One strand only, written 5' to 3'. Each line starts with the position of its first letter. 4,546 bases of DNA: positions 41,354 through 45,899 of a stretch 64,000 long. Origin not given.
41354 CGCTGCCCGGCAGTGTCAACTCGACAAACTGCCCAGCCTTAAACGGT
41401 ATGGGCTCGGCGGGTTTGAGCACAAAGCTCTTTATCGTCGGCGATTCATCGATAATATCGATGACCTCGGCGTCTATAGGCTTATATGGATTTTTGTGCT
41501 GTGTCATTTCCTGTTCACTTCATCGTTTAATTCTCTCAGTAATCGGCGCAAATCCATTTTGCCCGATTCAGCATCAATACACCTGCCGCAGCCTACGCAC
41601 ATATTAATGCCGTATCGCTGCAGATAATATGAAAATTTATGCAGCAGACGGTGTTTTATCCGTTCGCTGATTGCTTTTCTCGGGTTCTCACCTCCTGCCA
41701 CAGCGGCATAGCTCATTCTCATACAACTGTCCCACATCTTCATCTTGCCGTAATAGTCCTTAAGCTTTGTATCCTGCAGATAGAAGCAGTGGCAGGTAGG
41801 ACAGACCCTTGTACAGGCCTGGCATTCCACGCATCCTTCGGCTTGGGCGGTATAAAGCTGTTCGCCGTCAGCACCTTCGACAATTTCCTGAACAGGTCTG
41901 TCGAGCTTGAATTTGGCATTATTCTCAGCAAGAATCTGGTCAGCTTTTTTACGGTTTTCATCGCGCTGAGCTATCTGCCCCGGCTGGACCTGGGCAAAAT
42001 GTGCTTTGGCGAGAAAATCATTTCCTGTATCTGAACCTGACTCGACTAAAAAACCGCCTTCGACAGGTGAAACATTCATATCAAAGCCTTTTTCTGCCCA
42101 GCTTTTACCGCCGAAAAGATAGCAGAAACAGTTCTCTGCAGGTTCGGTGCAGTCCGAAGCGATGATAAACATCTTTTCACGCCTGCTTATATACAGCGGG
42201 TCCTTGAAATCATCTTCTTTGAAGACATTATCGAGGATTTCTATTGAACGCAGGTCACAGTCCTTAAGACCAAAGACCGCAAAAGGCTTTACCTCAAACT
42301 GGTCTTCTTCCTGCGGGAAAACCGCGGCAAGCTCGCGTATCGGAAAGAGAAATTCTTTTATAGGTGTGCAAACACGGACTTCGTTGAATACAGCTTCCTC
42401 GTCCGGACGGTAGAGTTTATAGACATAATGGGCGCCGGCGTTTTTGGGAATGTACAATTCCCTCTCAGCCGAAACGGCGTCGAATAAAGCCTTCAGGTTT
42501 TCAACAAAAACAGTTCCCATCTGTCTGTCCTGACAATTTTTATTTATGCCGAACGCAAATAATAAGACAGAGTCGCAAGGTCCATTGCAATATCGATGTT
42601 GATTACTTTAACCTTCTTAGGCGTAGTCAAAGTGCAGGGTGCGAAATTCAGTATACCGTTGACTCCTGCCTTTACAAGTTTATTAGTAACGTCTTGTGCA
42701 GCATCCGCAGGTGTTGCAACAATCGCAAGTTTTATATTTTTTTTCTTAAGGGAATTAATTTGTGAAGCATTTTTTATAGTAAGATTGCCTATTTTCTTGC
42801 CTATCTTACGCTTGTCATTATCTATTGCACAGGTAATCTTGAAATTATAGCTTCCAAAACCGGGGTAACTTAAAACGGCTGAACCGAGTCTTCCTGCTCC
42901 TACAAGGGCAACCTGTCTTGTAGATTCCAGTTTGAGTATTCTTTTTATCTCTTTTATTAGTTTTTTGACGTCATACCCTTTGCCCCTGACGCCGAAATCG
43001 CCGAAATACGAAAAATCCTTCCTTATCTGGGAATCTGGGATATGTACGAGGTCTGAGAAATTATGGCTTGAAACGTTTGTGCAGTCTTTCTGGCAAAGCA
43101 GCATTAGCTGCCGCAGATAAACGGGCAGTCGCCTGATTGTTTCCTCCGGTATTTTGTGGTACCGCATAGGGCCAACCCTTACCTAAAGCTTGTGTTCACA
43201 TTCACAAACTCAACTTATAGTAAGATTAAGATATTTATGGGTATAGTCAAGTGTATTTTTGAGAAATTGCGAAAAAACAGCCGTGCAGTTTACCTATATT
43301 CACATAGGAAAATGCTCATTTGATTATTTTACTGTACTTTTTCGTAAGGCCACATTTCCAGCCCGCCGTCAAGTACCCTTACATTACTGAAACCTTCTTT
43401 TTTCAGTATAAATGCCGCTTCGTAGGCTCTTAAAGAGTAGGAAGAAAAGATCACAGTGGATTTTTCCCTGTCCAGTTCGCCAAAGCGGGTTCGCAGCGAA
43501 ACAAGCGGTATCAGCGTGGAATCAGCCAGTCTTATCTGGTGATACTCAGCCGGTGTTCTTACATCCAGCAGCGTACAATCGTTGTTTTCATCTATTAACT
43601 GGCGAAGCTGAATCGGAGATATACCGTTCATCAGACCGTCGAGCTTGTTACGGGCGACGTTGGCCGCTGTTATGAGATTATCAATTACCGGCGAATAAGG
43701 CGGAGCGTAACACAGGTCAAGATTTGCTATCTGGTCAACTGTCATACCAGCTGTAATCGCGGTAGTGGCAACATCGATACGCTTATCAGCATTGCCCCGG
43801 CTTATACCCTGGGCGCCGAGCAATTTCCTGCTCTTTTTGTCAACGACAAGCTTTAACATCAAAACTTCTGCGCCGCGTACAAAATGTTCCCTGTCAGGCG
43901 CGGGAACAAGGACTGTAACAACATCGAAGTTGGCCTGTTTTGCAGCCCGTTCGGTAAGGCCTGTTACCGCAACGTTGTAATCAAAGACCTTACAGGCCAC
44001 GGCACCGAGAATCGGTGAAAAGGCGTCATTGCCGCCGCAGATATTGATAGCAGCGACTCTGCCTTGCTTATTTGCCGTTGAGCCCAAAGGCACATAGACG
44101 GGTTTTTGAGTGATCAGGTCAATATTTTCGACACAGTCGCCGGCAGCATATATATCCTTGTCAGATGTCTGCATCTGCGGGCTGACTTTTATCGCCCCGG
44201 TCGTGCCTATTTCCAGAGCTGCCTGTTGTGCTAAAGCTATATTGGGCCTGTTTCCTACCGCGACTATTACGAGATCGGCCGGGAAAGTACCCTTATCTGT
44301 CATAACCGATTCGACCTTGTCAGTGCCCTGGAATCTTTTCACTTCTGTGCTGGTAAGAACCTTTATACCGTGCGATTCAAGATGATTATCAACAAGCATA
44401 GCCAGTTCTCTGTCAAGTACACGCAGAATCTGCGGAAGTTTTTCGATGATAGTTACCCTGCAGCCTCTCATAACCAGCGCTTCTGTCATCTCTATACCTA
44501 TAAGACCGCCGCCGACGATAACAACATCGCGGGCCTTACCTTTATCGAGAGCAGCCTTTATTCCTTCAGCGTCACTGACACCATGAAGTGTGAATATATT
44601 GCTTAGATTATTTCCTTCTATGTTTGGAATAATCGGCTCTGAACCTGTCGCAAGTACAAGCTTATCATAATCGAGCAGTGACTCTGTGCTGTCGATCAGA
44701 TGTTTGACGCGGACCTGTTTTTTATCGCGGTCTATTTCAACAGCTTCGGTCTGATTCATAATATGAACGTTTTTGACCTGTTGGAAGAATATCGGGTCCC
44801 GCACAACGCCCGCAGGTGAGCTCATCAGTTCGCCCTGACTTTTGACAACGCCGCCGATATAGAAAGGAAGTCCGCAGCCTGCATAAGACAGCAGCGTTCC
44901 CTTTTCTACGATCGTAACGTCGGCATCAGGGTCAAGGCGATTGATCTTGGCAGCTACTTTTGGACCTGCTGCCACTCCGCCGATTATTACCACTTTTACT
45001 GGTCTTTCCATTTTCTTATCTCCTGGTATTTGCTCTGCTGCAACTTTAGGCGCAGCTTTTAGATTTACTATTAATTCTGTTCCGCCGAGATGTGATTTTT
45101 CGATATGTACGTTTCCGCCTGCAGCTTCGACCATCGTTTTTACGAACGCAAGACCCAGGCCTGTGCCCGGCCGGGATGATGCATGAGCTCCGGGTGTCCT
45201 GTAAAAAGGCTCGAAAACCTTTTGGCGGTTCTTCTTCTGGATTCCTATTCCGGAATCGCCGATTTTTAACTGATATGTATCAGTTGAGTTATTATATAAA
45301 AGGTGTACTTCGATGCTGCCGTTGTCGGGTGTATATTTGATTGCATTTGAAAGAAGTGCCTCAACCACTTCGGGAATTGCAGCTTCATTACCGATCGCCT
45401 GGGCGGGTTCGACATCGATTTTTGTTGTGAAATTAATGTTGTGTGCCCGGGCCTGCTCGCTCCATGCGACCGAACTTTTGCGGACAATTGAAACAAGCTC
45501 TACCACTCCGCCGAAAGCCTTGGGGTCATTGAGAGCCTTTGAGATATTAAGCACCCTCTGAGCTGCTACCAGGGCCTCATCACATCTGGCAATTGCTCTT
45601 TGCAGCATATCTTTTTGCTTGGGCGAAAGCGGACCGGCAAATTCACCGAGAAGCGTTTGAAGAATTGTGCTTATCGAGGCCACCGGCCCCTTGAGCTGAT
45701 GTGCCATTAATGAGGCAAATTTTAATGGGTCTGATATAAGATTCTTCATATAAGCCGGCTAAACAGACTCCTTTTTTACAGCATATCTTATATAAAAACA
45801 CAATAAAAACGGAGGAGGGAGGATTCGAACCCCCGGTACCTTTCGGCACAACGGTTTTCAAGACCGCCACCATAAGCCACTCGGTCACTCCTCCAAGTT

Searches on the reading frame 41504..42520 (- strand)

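Call 59: search_protein_families(library=pfam, proteins=[window:41504-42520:-], max_evalue=0.00001)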
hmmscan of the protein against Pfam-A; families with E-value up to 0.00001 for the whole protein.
window:41504-42520:- (338 aa): 1 family
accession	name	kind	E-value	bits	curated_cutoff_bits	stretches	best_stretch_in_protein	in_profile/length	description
PF17179.9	Fer4_22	-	1.9e-28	99.6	27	1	230-317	2-90/95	4Fe-4S dicluster domain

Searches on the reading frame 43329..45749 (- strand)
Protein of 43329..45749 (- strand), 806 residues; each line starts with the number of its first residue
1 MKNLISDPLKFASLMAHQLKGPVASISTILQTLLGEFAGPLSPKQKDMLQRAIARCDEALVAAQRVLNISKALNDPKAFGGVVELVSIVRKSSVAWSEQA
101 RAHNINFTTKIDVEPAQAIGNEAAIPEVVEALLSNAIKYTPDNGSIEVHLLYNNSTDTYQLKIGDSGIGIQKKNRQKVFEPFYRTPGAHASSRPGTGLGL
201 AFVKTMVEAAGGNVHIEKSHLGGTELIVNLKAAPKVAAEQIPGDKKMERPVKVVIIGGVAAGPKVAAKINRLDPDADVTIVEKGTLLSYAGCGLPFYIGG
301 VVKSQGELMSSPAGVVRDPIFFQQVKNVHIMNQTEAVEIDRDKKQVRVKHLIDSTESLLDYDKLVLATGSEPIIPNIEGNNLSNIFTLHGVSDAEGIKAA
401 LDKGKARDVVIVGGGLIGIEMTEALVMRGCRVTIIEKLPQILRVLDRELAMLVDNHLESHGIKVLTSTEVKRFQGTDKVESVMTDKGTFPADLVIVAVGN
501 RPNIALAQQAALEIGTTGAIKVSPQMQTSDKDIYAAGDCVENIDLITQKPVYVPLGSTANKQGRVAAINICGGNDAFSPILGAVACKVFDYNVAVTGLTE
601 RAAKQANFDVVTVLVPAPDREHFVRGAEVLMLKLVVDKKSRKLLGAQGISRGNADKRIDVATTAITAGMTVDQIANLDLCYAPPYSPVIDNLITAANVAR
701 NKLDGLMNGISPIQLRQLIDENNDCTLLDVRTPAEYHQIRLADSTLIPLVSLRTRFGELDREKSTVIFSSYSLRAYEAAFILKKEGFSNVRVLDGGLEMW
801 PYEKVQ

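Call 59: search_protein_families(library=pfam, proteins=[window:43329-45749:-], max_evalue=0.00001)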
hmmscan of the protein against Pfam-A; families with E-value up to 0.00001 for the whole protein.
window:43329-45749:- (806 aa): 8 families
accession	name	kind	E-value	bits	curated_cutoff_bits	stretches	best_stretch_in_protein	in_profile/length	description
PF07992.20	Pyr_redox_2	-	3.3e-67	227.4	26.1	1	252-546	2-284/291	Pyridine nucleotide-disulphide oxidoreductase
PF02518.31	HATPase_c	-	8.8e-22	78.1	26.4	1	121-232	2-109/111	Histidine kinase-, DNA gyrase B-, and HSP90-like ATPase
PF00070.33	Pyr_redox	-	1.1e-20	74.3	22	1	409-484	2-79/82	Pyridine nucleotide-disulphide oxidoreductase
PF02852.28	Pyr_redox_dim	-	1.6e-17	64.2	25.3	1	585-690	3-107/110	Pyridine nucleotide-disulphide oxidoreductase, dimerisation domain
PF00581.25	Rhodanese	-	2e-11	44.6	22.2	1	713-800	3-99/102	Rhodanese-like domain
PF13738.12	Pyr_redox_3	-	5.2e-11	42.8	30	1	325-537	93-305/305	Pyridine nucleotide-disulphide oxidoreductase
PF01266.30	DAO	-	2.8e-07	30.8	27.9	0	408-437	1-30/353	FAD dependent oxidoreductase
PF03486.20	HI0933_like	-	1.5e-06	28.3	50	0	408-443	2-37/244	HI0933-like protein Rossmann domain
